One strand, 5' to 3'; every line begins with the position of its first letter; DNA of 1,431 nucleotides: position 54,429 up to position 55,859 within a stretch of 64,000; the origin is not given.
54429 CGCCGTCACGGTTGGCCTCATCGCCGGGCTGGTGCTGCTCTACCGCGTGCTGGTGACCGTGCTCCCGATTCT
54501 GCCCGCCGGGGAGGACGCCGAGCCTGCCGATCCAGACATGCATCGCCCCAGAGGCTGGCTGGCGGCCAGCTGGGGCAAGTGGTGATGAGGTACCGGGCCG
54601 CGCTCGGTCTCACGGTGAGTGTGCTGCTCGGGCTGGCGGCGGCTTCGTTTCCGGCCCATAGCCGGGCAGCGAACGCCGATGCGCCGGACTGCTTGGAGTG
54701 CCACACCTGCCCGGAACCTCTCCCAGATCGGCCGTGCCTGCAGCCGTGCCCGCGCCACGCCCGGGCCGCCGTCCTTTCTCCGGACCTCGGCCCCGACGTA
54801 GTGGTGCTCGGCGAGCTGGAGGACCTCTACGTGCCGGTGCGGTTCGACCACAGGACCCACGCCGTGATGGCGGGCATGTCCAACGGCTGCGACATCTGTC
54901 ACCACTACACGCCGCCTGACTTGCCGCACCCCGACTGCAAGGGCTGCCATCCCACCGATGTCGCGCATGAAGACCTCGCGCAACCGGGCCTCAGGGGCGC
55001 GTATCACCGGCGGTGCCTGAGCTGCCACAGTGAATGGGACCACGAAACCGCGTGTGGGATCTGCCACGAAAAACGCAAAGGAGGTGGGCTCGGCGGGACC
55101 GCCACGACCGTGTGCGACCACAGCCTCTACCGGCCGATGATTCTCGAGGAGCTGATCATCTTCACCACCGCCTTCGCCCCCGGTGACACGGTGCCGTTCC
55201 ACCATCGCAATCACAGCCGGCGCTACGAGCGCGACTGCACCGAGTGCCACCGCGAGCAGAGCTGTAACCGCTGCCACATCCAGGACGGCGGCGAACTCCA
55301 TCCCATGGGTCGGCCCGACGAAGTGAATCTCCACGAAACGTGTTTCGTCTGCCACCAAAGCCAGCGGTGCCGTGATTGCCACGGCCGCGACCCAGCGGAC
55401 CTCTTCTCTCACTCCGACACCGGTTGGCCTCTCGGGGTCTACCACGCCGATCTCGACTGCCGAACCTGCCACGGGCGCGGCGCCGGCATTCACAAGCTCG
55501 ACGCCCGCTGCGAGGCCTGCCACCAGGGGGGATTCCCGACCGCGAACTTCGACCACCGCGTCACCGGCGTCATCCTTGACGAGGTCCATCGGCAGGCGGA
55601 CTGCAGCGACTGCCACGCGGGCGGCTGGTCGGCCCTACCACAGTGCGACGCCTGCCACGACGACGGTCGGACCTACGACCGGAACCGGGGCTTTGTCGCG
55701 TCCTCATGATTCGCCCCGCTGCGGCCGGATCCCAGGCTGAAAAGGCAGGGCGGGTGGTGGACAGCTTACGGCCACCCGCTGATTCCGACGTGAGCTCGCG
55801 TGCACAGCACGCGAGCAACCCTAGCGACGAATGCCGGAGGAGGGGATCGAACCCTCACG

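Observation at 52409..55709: Stand-alone three-gene redox module: Tat-FeS subunit, NrfD-type membrane subunit and a 13-heme cytochrome c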

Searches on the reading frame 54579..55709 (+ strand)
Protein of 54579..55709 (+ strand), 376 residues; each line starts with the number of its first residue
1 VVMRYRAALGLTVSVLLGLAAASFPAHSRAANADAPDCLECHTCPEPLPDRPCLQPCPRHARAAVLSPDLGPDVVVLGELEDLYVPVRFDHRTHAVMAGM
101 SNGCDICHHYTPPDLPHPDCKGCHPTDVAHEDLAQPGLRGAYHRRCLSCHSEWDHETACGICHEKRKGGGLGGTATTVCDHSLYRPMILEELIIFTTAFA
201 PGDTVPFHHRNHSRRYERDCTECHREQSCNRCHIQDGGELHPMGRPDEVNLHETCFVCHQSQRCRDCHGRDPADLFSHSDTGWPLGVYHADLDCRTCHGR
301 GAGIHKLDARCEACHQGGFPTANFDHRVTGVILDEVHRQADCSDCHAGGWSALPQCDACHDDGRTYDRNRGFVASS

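Call 3: search_protein_families(library=pfam, proteins=[window:54579-55709:+], max_evalue=0.01)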
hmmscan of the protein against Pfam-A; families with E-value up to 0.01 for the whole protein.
window:54579-55709:+ (376 aa): 4 families
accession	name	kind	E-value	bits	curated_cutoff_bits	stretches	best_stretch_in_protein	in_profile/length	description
PF02085.21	Cytochrom_CIII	-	3.2e-11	43.9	22.9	1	85-163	19-101/101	Class III cytochrome C family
PF14522.11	Cytochrome_C7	-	4.6e-06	26.8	24.8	1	307-361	12-67/67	Cytochrome c7 and related cytochrome c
PF14537.11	Cytochrom_c3_2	-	7.5e-05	23.6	25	1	290-361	5-79/79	Cytochrome c3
PF00684.25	DnaJ_CXXCXGXG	-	0.0017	19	32.7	1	294-362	1-64/65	DnaJ central domain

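Call 4: search_protein_families(library=ncbifam, proteins=[window:54579-55709:+], max_evalue=0.01)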
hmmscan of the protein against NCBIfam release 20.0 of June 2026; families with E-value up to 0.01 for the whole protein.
window:54579-55709:+ (376 aa): 5 families
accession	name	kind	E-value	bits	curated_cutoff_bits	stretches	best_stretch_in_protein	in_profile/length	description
NF045713.1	CxxCH_16_HmcA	equivalog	4.5e-11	42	400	1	103-165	474-540/541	sulfate respiration complex hexadecaheme cytochrome HmcA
NF045784.1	9HemeCytC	equivalog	5.9e-08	32.4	640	1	65-167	202-323/328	nine-heme cytochrome c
TIGR02349.1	DnaJ_bact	equivalog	1.4e-06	27.9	377.2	1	290-368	142-215/354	molecular chaperone DnaJ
NF045722.1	c3_cytochr_TmcA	equivalog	5.9e-06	26.2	114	1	86-164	43-125/125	acidic tetraheme cytochrome c3 TmcA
NF010871.0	PRK14278.1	equivalog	0.0008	18.4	502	1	294-368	142-211/378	molecular chaperone DnaJ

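Call 6: find_homologous_proteins(query=window:54579-55709:+)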
Query window:54579-55709:+ (376 aa): 294 proteins with E <= 0.001 among 8000 candidates; the best 120 are listed.
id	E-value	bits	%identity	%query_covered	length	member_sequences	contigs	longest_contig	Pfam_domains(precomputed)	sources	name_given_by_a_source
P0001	2.6e-237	806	89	99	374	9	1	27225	PF02085.22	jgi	jgi:hypothetical protein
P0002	1.8e-195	668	73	99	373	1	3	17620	PF02085.22,PF14522.12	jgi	jgi:hypothetical protein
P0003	8.8e-194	662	76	98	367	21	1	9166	PF02085.22,PF14522.12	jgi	-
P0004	1.1e-190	652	72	99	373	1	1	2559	PF02085.22,PF14522.12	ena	-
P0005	3.3e-187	641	75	90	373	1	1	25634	PF02085.22,PF14522.12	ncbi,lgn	-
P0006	2.0e-178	612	70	100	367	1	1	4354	PF02085.22,PF14522.12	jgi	jgi:hypothetical protein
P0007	1.0e-167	577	65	99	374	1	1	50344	PF02085.22,PF14522.12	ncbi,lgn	ncbi:MAG: cytochrome c3 family protein [Acidobacteriota bacterium]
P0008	2.4e-161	556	77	80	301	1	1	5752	PF02085.22,PF14522.12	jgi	jgi:hypothetical protein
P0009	1.6e-159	549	64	92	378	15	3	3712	PF14537.12,PF02085.22,PF14522.12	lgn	-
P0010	6.7e-154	531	62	100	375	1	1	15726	PF02085.22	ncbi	-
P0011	5.2e-152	525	60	98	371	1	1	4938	PF14537.12,PF02085.22,PF14522.12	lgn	-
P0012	6.2e-150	518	59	93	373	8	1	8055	PF14537.12,PF02085.22,PF14522.12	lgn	-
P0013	1.1e-148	514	63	90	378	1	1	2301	PF02085.22,PF14522.12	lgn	-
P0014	5.2e-148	512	63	89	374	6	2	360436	PF02085.22,PF14522.12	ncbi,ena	-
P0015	7.1e-148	511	61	91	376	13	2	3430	PF02085.22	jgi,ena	-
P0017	6.2e-147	508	61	97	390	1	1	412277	PF02085.22,PF14522.12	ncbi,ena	-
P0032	1.8e-137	477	60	89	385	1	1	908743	PF14537.12,PF02085.22,PF14522.12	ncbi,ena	-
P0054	8.0e-124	432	53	95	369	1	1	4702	PF02085.22,PF14522.12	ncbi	-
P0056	1.8e-123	431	52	99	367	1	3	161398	PF02085.22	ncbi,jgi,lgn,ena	-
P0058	4.9e-122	426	52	97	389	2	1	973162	PF02085.22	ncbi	ncbi:MAG: cytochrome c3 family protein [bacterium]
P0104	2.4e-80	289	39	97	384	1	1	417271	PF02085.22,PF14522.12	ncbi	ncbi:MAG: cytochrome c3 family protein [Candidatus Zixiibacteriota bacterium]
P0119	2.7e-76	275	42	90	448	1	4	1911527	PF02085.22,PF14522.12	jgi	jgi:hypothetical protein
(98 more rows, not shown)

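Call 9: find_related_loci(query=A1, collection=genome_contigs, flank=10000)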
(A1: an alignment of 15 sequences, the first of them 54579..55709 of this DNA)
Query A1 (376 aa) in genome_contigs; peptide patterns used: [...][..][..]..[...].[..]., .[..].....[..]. (x = any residue, [..] = any of these).
599 stretches matched a pattern (row limit reached: there are more); 524 encode a relative of the query (tblastn E <= 1e-3); the best 80 are kept; 80 distinct loci.
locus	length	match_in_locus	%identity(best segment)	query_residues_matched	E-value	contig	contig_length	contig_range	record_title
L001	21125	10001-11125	64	1-374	5e-163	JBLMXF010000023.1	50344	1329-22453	MAG: Acidobacteriota bacterium isolate MAG263 PRJNA957066_bin43_renamed_22, whole genome shotgun sequence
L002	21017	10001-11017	64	38-376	6e-151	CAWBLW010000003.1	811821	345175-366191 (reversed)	MAG: uncultured Acidobacteriota bacterium isolate MFD02416.bin.1.208 genome assembly, contig: contig_14733, whole genome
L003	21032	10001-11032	64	33-376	4e-150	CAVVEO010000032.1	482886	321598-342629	MAG: uncultured Acidobacteriota bacterium isolate MFD01872.bin.2.203 genome assembly, contig: contig_43773, whole genome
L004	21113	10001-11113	58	1-372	5e-149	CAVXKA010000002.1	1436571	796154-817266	MAG: Candidatus Eisenbacteria bacterium isolate MFD05942.bin.1.119 genome assembly, contig: contig_17678, whole genome s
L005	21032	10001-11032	63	33-376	1e-148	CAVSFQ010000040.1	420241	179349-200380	MAG: uncultured Acidobacteriota bacterium isolate MFD01872.bin.2.171 genome assembly, contig: contig_68272, whole genome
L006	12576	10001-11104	60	1-369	2e-146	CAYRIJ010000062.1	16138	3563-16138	MAG TPA_asm: uncultured bacterium isolate binchicken_co224_236 genome assembly, contig: NODE_3438_length_16138_cov_5.937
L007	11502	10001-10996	63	37-368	7e-141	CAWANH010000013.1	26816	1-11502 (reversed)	MAG: Candidatus Eisenbacteria bacterium isolate MFD02923.bin.2.9 genome assembly, contig: contig_25566, whole genome sho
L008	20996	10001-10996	63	37-368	1e-140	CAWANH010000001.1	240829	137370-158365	MAG: Candidatus Eisenbacteria bacterium isolate MFD02923.bin.2.9 genome assembly, contig: contig_12629, whole genome sho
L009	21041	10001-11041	61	37-375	9e-140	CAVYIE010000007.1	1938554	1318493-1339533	MAG: Candidatus Eisenbacteria bacterium isolate MFD05684.bin.1.2 genome assembly, contig: contig_7436, whole genome shot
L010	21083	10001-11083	61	9-372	4e-138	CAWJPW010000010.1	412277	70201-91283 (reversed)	MAG: uncultured Acidobacteriota bacterium isolate MFD02923.bin.1.132 genome assembly, contig: contig_8456, whole genome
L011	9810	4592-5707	57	3-375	1e-136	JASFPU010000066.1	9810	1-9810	MAG: Holophagae bacterium isolate D0819S02metaG_Bin_252 D0819S02metaG_FD_scaffold_740_c1, whole genome shotgun sequence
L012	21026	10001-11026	60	37-372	2e-134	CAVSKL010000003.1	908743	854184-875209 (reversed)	MAG: Candidatus Eisenbacteria bacterium isolate MFD01721.bin.1.114 genome assembly, contig: contig_38983, whole genome s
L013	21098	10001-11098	55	8-375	4e-131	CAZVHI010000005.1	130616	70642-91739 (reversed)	MAG TPA_asm: uncultured bacterium isolate binchicken_co97_418 genome assembly, contig: NODE_308_length_130616_cov_32.459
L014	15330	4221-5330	52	3-372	1e-128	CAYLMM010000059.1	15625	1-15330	MAG TPA_asm: uncultured Fibrobacteraceae bacterium isolate binchicken_co42_509 genome assembly, contig: NODE_5382_length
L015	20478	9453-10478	57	35-372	1e-126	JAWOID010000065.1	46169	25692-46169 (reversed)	MAG: Candidatus Krumholzibacteriia bacterium isolate CWP5-2.bin.118 k191_3852443, whole genome shotgun sequence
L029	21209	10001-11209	49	5-372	2e-117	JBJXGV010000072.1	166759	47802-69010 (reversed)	MAG: bacterium isolate F1F2.bin.167 k127_7013420, whole genome shotgun sequence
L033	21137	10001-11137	47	4-375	3e-113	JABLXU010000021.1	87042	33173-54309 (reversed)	MAG: Candidatus Omnitrophota bacterium isolate Ch114 contig21, whole genome shotgun sequence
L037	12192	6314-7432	45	15-372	2e-108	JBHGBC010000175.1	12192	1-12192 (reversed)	MAG: bacterium isolate SBS.BIN.52 SBSBIN52_contig_175, whole genome shotgun sequence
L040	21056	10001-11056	50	24-373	1e-103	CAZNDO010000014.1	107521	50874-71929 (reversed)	MAG TPA_asm: uncultured Gemmatimonadota bacterium isolate binchicken_co242_78 genome assembly, contig: NODE_578_length_1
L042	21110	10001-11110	44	6-372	2e-94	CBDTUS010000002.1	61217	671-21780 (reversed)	MAG TPA_asm: uncultured bacterium isolate SRR7614711_binner13_Refined_44 genome assembly, contig: ERZ23877654.25, whole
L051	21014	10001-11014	43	38-370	2e-86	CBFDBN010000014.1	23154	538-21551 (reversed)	MAG TPA_asm: uncultured bacterium isolate SRR26215676_binner13_Refined_113 genome assembly, contig: ERZ25073495.698, who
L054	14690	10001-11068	42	11-369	1e-83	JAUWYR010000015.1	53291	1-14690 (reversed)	MAG: Candidatus Zixiibacteriota bacterium isolate CSMAG_2715 CSMAG_2715_k141_429196_length_53291_cov_13.2006, whole geno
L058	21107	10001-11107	43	1-366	4e-82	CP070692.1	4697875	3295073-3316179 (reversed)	MAG: Deltaproteobacteria bacterium isolate bin617 chromosome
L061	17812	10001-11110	39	6-369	8e-82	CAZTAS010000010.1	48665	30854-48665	MAG TPA_asm: uncultured Thermodesulfobacteriota bacterium isolate SRP323688_co1_150 genome assembly, contig: NODE_1368_l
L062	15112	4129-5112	45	38-366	7e-81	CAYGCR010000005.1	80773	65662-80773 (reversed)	MAG TPA_asm: uncultured Ignavibacteria bacterium isolate ERP108616_co2_224 genome assembly, contig: NODE_232_length_8077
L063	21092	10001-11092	39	6-367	6e-81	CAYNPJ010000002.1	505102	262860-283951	MAG TPA_asm: uncultured Ignavibacteria bacterium isolate binchicken_co107_133 genome assembly, contig: NODE_11_length_50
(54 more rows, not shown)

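Call 24: search_solved_structures(query=window:54579-55709:+, max_evalue=1, show_alignments=2)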
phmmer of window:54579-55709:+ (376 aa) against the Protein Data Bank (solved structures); distinct sequences matched with E-value up to 1: 19.
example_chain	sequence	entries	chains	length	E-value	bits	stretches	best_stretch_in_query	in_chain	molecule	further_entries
2e84_A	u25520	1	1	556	5.9e-10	41.9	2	60-166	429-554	High-molecular-weight cytochrome c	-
1h29_A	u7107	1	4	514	1.6e-08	37.2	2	102-166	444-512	HIGH-MOLECULAR-WEIGHT CYTOCHROME C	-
1gws_A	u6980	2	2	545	2.1e-08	36.8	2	102-166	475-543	HIGH-MOLECULAR-WEIGHT CYTOCHROME C | High-molecular-weight cytochrome c precursor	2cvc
1z1n_X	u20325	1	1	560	8.2e-08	34.9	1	103-166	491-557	sixteen heme cytochrome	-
1ofw_A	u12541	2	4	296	9.9e-08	34.6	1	65-164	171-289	NINE-HEME CYTOCHROME C | NINE HEME CYTOCHROME C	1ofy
19hc_A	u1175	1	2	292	1.3e-07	34.2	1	60-164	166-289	PROTEIN (NINE-HAEM CYTOCHROME C)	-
3cao_A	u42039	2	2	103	1.4e-05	27.5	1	87-165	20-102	CYTOCHROME C3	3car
1duw_A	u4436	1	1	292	2e-05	27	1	64-166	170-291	NONAHEME CYTOCHROME C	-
6jzb_A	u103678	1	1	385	6.7e-05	25.3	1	288-365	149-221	Chaperone protein DnaJ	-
6hr0_A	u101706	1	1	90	0.00047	22.5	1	286-367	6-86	Cytochrome C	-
2k3v_A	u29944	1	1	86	0.0059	18.8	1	285-365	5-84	Tetraheme cytochrome c-type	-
1m1p_A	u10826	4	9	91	0.016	17.4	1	304-365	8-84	Small tetraheme cytochrome c | Periplasmic tetraheme cytochrome c CctA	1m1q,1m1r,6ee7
2n91_A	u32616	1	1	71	0.045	16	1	113-165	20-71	Cytochrome C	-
1os6_A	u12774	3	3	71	0.053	15.7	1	112-165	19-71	PpcA | Cytochrome c3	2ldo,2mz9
1kwj_A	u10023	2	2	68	0.073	15.2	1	86-124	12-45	cytochrome c7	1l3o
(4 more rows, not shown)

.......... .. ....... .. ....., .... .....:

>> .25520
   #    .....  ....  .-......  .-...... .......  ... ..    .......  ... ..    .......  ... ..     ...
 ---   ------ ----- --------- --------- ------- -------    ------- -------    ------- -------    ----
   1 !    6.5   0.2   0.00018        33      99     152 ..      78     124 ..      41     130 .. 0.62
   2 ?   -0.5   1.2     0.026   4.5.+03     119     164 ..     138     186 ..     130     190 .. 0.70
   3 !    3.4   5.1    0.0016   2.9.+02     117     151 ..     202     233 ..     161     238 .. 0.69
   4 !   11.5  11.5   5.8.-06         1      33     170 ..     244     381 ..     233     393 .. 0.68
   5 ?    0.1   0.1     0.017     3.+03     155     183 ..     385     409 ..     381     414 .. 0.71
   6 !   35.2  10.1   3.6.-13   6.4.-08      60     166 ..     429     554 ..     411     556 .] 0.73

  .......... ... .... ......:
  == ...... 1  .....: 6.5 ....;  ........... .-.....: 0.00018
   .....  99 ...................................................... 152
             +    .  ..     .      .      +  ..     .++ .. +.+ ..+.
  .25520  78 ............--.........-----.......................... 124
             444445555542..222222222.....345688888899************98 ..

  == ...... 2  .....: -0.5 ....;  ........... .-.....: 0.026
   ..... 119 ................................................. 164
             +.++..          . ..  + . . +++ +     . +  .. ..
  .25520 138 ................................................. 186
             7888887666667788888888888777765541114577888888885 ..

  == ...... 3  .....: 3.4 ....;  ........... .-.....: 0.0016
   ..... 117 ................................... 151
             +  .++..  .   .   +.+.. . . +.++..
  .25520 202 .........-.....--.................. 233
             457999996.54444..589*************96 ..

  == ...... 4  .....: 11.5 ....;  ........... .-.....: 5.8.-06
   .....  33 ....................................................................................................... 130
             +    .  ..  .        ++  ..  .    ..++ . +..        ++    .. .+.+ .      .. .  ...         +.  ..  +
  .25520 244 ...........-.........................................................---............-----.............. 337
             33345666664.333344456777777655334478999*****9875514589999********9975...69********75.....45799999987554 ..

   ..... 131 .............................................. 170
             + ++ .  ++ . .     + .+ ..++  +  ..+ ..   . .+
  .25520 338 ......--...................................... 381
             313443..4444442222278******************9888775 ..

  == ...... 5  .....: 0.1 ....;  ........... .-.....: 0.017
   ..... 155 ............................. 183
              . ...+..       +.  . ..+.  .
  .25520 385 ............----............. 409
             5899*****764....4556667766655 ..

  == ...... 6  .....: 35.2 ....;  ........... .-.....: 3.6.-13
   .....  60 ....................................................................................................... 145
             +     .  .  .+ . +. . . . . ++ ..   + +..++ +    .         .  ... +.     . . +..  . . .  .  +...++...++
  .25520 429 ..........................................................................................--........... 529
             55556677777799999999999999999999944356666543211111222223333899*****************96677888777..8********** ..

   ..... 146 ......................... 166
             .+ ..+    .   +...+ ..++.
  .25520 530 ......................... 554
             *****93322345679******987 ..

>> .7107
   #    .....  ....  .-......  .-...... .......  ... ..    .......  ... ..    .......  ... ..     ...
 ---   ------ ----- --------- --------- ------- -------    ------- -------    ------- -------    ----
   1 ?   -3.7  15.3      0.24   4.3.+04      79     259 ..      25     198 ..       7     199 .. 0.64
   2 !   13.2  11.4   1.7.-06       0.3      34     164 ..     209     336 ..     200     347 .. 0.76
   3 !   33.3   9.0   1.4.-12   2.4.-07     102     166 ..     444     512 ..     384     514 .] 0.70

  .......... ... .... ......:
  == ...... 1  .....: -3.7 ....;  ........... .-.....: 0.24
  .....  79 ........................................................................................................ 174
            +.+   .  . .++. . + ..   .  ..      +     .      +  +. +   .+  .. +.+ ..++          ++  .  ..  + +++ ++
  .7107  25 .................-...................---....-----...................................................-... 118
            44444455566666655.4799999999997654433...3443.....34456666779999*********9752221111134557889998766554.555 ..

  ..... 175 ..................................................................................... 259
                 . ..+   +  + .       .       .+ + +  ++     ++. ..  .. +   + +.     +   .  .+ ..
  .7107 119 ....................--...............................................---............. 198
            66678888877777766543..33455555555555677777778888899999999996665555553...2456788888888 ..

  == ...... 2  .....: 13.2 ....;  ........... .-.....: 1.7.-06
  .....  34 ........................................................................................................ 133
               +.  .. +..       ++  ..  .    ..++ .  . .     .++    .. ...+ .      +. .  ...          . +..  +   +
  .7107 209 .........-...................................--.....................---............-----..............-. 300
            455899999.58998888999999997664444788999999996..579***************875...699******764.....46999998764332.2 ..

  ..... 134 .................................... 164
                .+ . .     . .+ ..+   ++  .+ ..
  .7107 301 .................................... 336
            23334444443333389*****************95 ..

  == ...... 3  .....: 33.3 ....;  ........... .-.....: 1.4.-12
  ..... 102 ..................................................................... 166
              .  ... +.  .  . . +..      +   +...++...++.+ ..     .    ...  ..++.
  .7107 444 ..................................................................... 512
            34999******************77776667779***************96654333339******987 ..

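Call 31: list_cluster_members(proteins=[P0001, P0003, P0005, P0010, P0014, P0017, P0032, P0054, P0056, P0119])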
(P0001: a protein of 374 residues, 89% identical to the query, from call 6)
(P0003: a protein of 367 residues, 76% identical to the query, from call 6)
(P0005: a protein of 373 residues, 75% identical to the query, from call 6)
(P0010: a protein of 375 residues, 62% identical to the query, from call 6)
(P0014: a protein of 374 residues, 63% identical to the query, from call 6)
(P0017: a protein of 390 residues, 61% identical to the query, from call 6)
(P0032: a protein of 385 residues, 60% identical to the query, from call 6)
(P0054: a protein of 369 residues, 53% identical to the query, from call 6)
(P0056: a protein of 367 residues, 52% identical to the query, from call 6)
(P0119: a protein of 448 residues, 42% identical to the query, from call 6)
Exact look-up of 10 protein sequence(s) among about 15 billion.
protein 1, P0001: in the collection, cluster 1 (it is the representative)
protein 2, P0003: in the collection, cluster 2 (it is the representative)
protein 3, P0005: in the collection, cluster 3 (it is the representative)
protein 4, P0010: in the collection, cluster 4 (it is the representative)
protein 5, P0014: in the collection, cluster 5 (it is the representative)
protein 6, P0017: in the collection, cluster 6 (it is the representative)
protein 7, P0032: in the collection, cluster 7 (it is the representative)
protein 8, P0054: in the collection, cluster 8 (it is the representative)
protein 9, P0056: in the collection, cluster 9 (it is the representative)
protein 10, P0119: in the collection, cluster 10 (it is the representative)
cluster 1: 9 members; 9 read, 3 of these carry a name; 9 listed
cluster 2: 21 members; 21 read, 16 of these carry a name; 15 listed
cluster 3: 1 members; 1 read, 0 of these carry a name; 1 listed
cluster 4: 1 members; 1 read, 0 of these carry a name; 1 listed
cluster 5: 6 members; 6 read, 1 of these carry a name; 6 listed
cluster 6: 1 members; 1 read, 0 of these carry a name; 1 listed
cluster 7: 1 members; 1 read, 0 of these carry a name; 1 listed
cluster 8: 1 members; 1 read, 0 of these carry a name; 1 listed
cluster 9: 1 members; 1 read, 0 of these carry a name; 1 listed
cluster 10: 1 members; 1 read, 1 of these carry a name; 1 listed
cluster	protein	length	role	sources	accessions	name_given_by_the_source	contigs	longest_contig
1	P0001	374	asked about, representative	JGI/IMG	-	hypothetical protein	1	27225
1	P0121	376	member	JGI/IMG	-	hypothetical protein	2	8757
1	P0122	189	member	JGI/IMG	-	DnaJ-class molecular chaperone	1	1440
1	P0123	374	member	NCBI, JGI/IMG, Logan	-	-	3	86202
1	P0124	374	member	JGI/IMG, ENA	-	-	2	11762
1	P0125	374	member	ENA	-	-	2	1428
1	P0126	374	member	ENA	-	-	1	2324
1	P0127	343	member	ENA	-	-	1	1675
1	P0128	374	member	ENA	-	-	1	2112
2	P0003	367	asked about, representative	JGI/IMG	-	-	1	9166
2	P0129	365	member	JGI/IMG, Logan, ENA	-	hypothetical protein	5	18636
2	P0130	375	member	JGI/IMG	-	hypothetical protein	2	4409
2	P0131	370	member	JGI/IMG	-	hypothetical protein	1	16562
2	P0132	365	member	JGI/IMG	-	hypothetical protein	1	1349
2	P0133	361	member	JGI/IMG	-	hypothetical protein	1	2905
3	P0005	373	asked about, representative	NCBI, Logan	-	-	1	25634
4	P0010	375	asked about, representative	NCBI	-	-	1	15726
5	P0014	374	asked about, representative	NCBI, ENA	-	-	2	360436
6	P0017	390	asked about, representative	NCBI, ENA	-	-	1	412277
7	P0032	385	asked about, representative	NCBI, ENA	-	-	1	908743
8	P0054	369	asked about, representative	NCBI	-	-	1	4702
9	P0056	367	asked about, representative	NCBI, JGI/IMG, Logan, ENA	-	-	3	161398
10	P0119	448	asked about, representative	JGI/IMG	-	hypothetical protein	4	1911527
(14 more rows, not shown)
